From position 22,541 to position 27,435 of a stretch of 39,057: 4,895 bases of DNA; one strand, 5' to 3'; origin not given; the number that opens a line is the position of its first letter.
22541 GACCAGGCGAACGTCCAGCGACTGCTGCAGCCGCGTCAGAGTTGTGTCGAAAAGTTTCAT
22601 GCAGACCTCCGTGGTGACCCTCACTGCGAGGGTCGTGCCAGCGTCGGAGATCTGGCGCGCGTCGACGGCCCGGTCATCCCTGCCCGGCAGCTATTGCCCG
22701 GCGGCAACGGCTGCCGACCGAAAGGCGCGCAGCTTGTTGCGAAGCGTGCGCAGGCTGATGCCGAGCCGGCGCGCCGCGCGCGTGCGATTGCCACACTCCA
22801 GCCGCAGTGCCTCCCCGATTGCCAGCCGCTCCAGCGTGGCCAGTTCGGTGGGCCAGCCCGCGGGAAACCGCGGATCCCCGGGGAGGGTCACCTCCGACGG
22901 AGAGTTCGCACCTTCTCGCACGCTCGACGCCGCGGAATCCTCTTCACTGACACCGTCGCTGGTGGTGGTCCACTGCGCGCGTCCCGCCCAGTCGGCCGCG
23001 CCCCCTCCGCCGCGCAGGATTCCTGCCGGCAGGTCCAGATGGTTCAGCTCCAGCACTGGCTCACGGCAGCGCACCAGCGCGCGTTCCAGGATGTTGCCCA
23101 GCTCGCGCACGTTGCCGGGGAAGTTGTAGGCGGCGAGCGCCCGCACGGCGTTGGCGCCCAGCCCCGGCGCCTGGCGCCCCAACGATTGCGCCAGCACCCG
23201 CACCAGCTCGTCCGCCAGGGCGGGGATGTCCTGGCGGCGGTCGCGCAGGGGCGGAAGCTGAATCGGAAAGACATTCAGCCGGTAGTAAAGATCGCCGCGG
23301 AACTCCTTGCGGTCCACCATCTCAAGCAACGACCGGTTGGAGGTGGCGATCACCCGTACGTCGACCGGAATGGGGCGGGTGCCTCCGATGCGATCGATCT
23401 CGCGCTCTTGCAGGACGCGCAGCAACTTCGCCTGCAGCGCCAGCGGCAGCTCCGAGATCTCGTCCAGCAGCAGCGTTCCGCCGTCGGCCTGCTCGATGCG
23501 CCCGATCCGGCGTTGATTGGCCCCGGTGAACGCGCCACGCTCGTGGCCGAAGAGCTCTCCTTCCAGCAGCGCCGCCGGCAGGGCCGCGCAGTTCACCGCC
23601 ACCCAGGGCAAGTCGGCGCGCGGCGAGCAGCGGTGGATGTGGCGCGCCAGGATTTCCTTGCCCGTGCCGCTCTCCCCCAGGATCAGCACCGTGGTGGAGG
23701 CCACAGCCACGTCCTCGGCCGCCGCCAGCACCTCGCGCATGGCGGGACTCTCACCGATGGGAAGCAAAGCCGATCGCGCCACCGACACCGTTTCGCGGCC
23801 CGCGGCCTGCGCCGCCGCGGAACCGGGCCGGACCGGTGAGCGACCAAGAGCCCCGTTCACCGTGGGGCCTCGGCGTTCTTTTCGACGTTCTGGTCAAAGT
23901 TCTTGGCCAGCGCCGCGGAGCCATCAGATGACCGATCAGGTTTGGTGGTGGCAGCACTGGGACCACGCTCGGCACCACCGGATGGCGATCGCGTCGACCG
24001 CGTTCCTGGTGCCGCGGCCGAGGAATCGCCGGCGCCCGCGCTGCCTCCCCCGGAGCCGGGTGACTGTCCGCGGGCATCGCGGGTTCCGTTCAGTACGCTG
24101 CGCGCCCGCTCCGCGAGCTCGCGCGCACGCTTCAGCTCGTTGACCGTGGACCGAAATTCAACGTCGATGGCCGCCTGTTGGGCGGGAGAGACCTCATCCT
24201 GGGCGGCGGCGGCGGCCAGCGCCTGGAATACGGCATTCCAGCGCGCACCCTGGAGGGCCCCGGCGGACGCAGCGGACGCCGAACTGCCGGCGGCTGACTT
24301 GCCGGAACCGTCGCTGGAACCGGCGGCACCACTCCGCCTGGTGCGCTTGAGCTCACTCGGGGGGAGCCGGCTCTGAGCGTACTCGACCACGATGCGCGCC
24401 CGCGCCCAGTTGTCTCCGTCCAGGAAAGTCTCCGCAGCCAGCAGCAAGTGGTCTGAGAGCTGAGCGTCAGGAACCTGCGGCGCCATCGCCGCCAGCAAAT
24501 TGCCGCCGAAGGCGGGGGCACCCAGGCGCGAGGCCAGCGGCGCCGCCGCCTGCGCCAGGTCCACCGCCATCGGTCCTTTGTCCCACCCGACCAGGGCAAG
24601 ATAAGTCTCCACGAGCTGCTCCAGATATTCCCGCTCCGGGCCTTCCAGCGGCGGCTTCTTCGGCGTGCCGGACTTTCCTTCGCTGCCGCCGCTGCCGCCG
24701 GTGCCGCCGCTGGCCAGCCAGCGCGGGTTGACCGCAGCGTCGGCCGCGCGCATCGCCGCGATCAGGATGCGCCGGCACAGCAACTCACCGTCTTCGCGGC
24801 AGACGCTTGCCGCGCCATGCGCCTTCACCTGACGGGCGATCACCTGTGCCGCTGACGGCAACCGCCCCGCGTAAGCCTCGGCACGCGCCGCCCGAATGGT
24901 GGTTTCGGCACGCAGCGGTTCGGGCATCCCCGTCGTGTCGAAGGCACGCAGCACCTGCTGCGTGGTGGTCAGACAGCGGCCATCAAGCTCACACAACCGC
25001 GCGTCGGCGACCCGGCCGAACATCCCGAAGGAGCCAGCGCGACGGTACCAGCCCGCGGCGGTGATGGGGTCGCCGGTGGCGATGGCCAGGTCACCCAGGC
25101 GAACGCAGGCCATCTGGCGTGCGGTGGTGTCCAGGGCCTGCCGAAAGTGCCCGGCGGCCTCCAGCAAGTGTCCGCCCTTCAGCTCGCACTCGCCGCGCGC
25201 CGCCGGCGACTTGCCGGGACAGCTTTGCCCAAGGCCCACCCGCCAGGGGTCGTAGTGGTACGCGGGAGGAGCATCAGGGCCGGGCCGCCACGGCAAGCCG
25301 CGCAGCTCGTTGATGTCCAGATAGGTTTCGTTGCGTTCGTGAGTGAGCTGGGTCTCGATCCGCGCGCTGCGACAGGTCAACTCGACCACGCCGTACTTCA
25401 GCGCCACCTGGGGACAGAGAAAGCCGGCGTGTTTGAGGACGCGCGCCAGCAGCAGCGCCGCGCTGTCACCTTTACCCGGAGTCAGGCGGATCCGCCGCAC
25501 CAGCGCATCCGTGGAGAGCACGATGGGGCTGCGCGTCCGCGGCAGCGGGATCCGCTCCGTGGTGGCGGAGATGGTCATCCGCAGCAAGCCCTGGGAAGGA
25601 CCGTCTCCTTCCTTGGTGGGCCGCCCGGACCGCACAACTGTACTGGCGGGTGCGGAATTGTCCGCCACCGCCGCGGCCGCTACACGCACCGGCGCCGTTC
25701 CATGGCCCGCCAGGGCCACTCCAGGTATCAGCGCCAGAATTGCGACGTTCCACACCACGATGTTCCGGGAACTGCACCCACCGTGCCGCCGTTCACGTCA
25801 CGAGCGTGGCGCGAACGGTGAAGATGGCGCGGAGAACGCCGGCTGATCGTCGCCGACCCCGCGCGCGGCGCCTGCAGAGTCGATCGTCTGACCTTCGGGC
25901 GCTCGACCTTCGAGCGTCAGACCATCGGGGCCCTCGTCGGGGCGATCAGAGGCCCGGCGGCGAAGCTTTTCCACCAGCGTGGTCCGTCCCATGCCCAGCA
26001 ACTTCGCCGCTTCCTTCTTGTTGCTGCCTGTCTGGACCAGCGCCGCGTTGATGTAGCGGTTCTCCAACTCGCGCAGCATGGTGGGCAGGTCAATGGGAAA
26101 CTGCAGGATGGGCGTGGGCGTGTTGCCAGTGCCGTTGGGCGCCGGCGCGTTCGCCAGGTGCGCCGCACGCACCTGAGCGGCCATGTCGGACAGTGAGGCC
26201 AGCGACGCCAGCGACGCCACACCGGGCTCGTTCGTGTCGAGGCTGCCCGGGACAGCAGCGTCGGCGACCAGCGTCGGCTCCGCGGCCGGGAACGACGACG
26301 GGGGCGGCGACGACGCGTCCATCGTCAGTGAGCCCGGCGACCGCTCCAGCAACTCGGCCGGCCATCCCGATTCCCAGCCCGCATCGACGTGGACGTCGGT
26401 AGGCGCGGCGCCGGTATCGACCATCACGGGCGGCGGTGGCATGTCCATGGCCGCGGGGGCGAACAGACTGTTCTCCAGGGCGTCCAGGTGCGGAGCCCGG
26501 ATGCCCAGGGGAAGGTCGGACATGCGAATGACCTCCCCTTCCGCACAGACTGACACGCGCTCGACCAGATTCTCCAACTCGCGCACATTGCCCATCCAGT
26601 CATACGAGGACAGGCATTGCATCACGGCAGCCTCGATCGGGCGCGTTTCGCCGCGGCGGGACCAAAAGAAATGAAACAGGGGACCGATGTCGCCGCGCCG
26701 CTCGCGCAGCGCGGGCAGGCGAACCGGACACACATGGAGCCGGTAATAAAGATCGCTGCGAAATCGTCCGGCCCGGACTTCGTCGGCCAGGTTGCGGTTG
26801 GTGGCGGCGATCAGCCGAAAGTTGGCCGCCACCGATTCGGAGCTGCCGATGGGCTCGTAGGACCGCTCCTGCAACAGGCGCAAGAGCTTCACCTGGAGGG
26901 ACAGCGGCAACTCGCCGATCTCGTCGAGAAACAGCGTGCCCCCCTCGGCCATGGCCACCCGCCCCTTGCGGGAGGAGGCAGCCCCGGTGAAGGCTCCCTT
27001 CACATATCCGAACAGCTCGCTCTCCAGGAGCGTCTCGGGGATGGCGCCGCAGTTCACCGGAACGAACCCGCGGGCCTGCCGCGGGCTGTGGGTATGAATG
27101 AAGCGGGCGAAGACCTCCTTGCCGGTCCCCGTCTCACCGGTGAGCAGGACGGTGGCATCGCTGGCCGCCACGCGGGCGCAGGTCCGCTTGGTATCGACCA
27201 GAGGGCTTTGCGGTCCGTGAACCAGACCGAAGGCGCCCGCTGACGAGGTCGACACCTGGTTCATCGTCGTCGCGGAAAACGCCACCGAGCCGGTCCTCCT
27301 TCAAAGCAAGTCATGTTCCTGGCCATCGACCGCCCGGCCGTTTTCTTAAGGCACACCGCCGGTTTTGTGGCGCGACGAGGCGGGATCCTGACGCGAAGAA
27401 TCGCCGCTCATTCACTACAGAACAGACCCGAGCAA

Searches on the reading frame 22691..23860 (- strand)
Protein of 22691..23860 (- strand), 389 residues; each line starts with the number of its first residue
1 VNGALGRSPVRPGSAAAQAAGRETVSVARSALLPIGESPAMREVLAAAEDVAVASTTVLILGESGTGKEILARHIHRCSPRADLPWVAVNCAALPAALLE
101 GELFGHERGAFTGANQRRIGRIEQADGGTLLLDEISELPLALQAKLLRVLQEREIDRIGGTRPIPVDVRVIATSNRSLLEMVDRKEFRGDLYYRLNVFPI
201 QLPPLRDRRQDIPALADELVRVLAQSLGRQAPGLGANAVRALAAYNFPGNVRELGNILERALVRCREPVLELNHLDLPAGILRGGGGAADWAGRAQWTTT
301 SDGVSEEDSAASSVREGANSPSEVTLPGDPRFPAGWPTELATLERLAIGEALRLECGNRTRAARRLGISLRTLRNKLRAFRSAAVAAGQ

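Call 6: search_protein_families(library=pfam, proteins=[window:22691-23860:-], max_evalue=0.001)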
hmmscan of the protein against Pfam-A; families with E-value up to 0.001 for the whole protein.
window:22691-23860:- (389 aa): 7 families
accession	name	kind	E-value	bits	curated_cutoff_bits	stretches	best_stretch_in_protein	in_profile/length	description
PF00158.32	Sigma54_activat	-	4.3e-69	232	20.2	1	35-201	2-168/168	Sigma-54 interaction domain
PF25601.1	AAA_lid_14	-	1.8e-19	69.8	27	1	206-276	1-71/87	AAA+ ATPase lid domain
PF14532.12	Sigma54_activ_2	-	1e-18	68.4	25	1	35-205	1-138/138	Sigma-54 interaction domain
PF02954.25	HTH_8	-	1.6e-10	41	22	1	340-380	2-42/42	Bacterial regulatory protein, Fis family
PF07728.20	AAA_5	-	3.2e-09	37.3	22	1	58-177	2-124/139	AAA domain (dynein-related subfamily)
PF01078.27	Mg_chelatase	-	7.3e-05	22.7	20.3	0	113-177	93-159/207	Magnesium chelatase, subunit ChlI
PF07726.17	AAA_3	-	0.00025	21.4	27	1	58-175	2-111/131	ATPase family associated with various cellular activities (AAA)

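Call 28: search_protein_families(library=ncbifam, proteins=[window:22691-23860:-], max_evalue=0.01)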
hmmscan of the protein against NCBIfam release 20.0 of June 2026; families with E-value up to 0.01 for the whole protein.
window:22691-23860:- (389 aa): 30 families (the best 25 are shown)
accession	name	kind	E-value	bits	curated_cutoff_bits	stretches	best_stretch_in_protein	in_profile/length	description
NF050807.1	TransRegFlbDCaul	equivalog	1.2e-106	357.3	750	1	35-385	121-443/454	sigma-54-dependent transcriptional regulator FlbD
TIGR01817.1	nifA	equivalog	2.9e-102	343.1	528.85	1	35-379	199-526/534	nif-specific transcriptional activator NifA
NF008469.0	PRK11361.1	equivalog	4.1e-94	315.9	714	2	36-282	147-391/461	acetoacetate metabolism transcriptional regulator AtoC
NF003451.0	PRK05022.1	equivalog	5.2e-93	312.5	476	1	29-269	187-427/512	nitric oxide reductase transcriptional regulator NorR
TIGR01818.1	ntrC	equivalog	1.8e-92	310.5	558.6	1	19-378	121-461/463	nitrogen regulation protein NR(I)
TIGR02915.1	PEP_resp_reg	equivalog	5.4e-90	302.4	502.6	1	35-278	142-385/445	PEP-CTERM-box response regulator transcription factor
NF041552.1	TF_PrdR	equivalog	1.3e-89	301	795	1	35-274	270-509/577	sigma-54 dependent transcriptional regulator PrdR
NF011958.0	PRK15429.1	equivalog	5.4e-89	299.6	830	1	35-276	382-623/692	formate hydrogenlyase transcriptional activator FlhA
TIGR02974.1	phageshock_pspF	equivalog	2.7e-84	283.3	443.55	1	35-379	2-335/336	phage shock protein operon transcriptional activator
NF038308.1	RNA_repair_RtcR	equivalog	2.5e-83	280.7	650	1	35-282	183-439/530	RNA repair transcriptional activator RtcR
NF007689.0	PRK10365.1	equivalog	4.5e-82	276.2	760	1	16-264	123-371/441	sigma-54-dependent response regulator transcription factor ZraR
TIGR02329.1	propionate_PrpR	equivalog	4.3e-81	273.1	499.2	1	29-264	208-449/526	propionate catabolism operon regulatory protein PrpR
NF008176.1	PRK10923.1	equivalog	2.5e-77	260.5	620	1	30-378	136-464/469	nitrogen regulation protein NR(I)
NF049963.1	RespRegFlgRCampy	domain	1.6e-74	251.3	750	1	36-264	138-366/429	fla regulon two-component system response regulator FlgR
NF011953.0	PRK15424.1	equivalog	4.2e-74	250.1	703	1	19-379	206-533/538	propionate catabolism operon regulatory protein PrpR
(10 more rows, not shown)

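Call 40: search_solved_structures(query=window:22691-23860:-, max_evalue=1e-60, show_alignments=2)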
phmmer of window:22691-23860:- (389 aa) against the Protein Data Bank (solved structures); distinct sequences matched with E-value up to 1e-60: 23.
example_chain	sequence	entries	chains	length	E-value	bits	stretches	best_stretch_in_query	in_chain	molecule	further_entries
1ojl_A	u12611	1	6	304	1.5e-75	257.9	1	35-268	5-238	TRANSCRIPTIONAL REGULATORY PROTEIN ZRAR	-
26jl_A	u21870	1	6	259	5e-75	256.2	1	35-276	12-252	Flagellar regulatory protein A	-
4qhs_A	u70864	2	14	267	5.1e-75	256.2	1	29-275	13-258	Flagellar regulatory protein C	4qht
6lua_A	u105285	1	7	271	3.6e-74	253.4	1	29-275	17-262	Flagellar regulatory protein C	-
9qq6_C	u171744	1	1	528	7.6e-74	252.3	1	33-268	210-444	Nif-specific regulatory protein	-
6luf_A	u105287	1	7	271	9.5e-74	252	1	29-275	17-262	Flagellar regulatory protein C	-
5exx_A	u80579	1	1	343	5.6e-70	239.6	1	35-378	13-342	Transcriptional regulator FleQ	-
6iy8_A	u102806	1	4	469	5.7e-70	239.6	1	33-264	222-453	Positive regulator CapR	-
6jdi_A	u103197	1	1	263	6e-70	239.5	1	35-264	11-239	Nitrogen assimilation regulatory protein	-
8p53_C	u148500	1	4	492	1.7e-69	238.1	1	35-380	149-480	Transcriptional regulator FleQ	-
5exp_A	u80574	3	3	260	2.8e-69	237.3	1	35-264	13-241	Transcriptional regulator FleQ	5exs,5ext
7ejw_C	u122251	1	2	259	2.8e-69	237.3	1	35-264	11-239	Transcriptional regulator FleQ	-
6j7e_A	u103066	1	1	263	2.9e-69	237.2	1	35-264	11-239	Nitrogen assimilation regulatory protein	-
6jdl_A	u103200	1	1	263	7.8e-69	235.8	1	35-264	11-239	Nitrogen assimilation regulatory protein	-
8pb9_D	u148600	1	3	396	1e-68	235.4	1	35-264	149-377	Transcriptional regulator FleQ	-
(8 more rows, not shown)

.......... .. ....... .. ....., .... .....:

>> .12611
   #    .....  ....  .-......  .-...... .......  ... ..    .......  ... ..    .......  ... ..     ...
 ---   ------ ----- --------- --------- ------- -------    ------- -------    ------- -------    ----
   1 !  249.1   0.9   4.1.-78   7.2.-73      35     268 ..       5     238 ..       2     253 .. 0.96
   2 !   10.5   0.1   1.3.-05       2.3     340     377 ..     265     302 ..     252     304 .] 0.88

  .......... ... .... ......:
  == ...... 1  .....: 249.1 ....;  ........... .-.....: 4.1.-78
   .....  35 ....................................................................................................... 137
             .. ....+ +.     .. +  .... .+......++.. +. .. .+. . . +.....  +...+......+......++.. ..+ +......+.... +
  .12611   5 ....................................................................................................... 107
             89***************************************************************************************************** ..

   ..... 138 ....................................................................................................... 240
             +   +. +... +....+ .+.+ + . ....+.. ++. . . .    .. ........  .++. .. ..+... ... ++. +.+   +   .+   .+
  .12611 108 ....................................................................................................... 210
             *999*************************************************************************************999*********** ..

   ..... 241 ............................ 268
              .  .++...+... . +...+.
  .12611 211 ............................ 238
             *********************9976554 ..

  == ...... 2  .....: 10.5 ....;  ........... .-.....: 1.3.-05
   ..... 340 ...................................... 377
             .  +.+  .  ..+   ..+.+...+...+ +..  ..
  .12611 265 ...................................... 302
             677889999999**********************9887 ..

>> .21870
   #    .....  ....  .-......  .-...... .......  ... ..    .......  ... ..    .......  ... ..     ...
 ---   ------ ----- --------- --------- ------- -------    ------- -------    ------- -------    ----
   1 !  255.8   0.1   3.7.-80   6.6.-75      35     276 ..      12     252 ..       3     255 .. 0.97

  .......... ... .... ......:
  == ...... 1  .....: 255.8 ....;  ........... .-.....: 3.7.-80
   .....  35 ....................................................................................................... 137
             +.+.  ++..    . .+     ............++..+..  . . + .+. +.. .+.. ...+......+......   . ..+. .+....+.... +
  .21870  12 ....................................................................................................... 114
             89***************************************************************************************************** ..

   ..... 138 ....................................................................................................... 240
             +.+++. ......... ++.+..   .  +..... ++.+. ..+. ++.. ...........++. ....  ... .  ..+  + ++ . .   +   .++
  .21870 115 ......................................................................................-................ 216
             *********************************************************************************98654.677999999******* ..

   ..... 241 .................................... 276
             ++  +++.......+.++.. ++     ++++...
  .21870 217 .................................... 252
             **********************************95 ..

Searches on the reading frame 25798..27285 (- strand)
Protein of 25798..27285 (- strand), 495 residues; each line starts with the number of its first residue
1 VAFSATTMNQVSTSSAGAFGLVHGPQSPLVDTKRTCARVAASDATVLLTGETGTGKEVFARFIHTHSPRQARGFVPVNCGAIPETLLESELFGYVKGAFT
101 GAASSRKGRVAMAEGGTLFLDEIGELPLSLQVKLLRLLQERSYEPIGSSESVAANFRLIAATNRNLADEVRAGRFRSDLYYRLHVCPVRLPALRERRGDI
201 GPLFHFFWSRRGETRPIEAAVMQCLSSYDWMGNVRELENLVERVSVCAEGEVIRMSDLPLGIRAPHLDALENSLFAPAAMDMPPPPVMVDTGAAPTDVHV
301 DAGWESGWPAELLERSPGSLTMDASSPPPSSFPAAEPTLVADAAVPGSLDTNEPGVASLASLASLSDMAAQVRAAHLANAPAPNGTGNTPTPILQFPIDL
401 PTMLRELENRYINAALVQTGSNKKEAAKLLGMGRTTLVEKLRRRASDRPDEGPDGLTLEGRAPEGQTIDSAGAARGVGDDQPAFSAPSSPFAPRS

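Call 6: search_protein_families(library=pfam, proteins=[window:25798-27285:-], max_evalue=0.001)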
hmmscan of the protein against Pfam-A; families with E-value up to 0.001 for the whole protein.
window:25798-27285:- (495 aa): 8 families
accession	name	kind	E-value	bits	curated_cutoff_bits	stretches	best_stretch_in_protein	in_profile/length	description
PF00158.32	Sigma54_activat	-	3.1e-68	229.1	20.2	1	27-188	6-167/168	Sigma-54 interaction domain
PF25601.1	AAA_lid_14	-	4.3e-19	68.6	27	1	194-266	1-78/87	AAA+ ATPase lid domain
PF14532.12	Sigma54_activ_2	-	7.4e-18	65.5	25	1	32-193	10-138/138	Sigma-54 interaction domain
PF02954.25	HTH_8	-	1.8e-10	40.8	22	1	404-443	2-41/42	Bacterial regulatory protein, Fis family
PF07728.20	AAA_5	-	1.2e-09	38.8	22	1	46-165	2-124/139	AAA domain (dynein-related subfamily)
PF01078.27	Mg_chelatase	-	1.1e-05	25.4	20.3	0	101-164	93-158/207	Magnesium chelatase, subunit ChlI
PF13191.12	AAA_16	-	2.1e-05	25.5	32.6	0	39-98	19-85/167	AAA ATPase domain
PF00004.35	AAA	-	0.00032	21.6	21.2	1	46-179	1-127/131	ATPase family associated with various cellular activities (AAA)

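Call 27: search_solved_structures(query=window:25798-27285:-, max_evalue=1e-20, show_alignments=0)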
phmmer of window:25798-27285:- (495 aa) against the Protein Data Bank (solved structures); distinct sequences matched with E-value up to 1e-20: 35.
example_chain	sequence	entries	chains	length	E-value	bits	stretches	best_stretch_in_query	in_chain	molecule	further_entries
8p53_C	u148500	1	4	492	1e-75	258.9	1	24-269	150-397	Transcriptional regulator FleQ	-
5exx_A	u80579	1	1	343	5.2e-75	256.6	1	24-270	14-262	Transcriptional regulator FleQ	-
1ojl_A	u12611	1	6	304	4.1e-74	253.6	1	34-266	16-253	TRANSCRIPTIONAL REGULATORY PROTEIN ZRAR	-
6jdi_A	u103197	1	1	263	4.8e-72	246.8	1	25-263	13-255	Nitrogen assimilation regulatory protein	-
26jl_A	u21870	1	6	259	8.5e-72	246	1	29-261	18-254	Flagellar regulatory protein A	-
6j7e_A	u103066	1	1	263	2.4e-71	244.5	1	25-263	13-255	Nitrogen assimilation regulatory protein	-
7ejw_C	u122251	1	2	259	2.9e-71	244.2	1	25-263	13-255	Transcriptional regulator FleQ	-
5exp_A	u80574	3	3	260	3.2e-71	244.1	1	24-263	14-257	Transcriptional regulator FleQ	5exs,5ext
6jdl_A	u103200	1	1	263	6.2e-71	243.2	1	25-263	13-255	Nitrogen assimilation regulatory protein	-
8pb9_D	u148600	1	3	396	1.1e-70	242.4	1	24-263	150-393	Transcriptional regulator FleQ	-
9qq6_C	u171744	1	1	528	6.3e-69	236.6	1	36-254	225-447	Nif-specific regulatory protein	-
5ep0_A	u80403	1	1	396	6.9e-66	226.5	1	9-262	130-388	Putative repressor protein luxO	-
5ep2_A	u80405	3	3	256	1e-65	226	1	27-262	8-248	Putative repressor protein luxO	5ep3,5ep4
5ep1_A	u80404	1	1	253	1.1e-65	225.8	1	27-262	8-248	Putative repressor protein luxO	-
4l4u_A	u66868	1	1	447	1.3e-62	215.7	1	36-259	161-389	Transcriptional regulator (NtrC family)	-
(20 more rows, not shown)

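Call 28: search_protein_families(library=ncbifam, proteins=[window:25798-27285:-], max_evalue=0.01)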
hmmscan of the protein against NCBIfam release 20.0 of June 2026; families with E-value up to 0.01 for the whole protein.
window:25798-27285:- (495 aa): 31 families (the best 25 are shown)
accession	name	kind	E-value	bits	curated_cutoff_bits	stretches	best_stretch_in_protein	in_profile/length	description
NF041552.1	TF_PrdR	equivalog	4.7e-96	322.4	795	2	9-263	256-515/577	sigma-54 dependent transcriptional regulator PrdR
TIGR01817.1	nifA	equivalog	2.3e-93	313.8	528.85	1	29-265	205-445/534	nif-specific transcriptional activator NifA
NF038308.1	RNA_repair_RtcR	equivalog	5.3e-90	302.8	650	1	36-261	196-435/530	RNA repair transcriptional activator RtcR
NF003451.0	PRK05022.1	equivalog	7.3e-88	295.5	476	1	30-268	200-440/512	nitric oxide reductase transcriptional regulator NorR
TIGR01818.1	ntrC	equivalog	4.3e-87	292.8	558.6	2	31-262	145-381/463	nitrogen regulation protein NR(I)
NF008469.0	PRK11361.1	equivalog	4.8e-87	292.6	714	1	28-272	151-400/461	acetoacetate metabolism transcriptional regulator AtoC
TIGR02915.1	PEP_resp_reg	equivalog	1.6e-83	281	502.6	1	19-262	139-386/445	PEP-CTERM-box response regulator transcription factor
NF007689.0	PRK10365.1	equivalog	1.3e-80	271.4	760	2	5-268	125-392/441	sigma-54-dependent response regulator transcription factor ZraR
NF050807.1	TransRegFlbDCaul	equivalog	1.3e-79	268.1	750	1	36-258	134-361/454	sigma-54-dependent transcriptional regulator FlbD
TIGR02329.1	propionate_PrpR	equivalog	2.1e-78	264.3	499.2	1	22-248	214-450/526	propionate catabolism operon regulatory protein PrpR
NF041946.1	LuxO_transreg_Vib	equivalog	4.6e-76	256.5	800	1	24-263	137-381/463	quorum-sensing sigma-54 dependent transcriptional regulator LuxO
NF011958.0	PRK15429.1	equivalog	1.5e-73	248.5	830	1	18-257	377-621/692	formate hydrogenlyase transcriptional activator FlhA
NF011953.0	PRK15424.1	equivalog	7.2e-73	246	703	1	21-249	220-466/538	propionate catabolism operon regulatory protein PrpR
NF041906.1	V4R_TF_MobR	exception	1.8e-70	238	999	1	38-257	250-475/544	phenol degradation transcriptional regulator MobR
NF011695.0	PRK15115.1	equivalog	1.9e-70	237.8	763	1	37-253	151-373/445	two-component system response regulator GlrR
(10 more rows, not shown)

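Call 39: search_solved_structures(query=window:25798-27285:-, max_evalue=1e-74, show_alignments=1)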
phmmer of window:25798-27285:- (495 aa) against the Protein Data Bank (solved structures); distinct sequences matched with E-value up to 1e-74: 2.
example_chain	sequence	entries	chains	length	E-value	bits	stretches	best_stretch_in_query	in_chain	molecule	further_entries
8p53_C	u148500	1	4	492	1e-75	258.9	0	24-269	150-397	Transcriptional regulator FleQ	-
5exx_A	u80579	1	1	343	5.2e-75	256.6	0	24-270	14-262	Transcriptional regulator FleQ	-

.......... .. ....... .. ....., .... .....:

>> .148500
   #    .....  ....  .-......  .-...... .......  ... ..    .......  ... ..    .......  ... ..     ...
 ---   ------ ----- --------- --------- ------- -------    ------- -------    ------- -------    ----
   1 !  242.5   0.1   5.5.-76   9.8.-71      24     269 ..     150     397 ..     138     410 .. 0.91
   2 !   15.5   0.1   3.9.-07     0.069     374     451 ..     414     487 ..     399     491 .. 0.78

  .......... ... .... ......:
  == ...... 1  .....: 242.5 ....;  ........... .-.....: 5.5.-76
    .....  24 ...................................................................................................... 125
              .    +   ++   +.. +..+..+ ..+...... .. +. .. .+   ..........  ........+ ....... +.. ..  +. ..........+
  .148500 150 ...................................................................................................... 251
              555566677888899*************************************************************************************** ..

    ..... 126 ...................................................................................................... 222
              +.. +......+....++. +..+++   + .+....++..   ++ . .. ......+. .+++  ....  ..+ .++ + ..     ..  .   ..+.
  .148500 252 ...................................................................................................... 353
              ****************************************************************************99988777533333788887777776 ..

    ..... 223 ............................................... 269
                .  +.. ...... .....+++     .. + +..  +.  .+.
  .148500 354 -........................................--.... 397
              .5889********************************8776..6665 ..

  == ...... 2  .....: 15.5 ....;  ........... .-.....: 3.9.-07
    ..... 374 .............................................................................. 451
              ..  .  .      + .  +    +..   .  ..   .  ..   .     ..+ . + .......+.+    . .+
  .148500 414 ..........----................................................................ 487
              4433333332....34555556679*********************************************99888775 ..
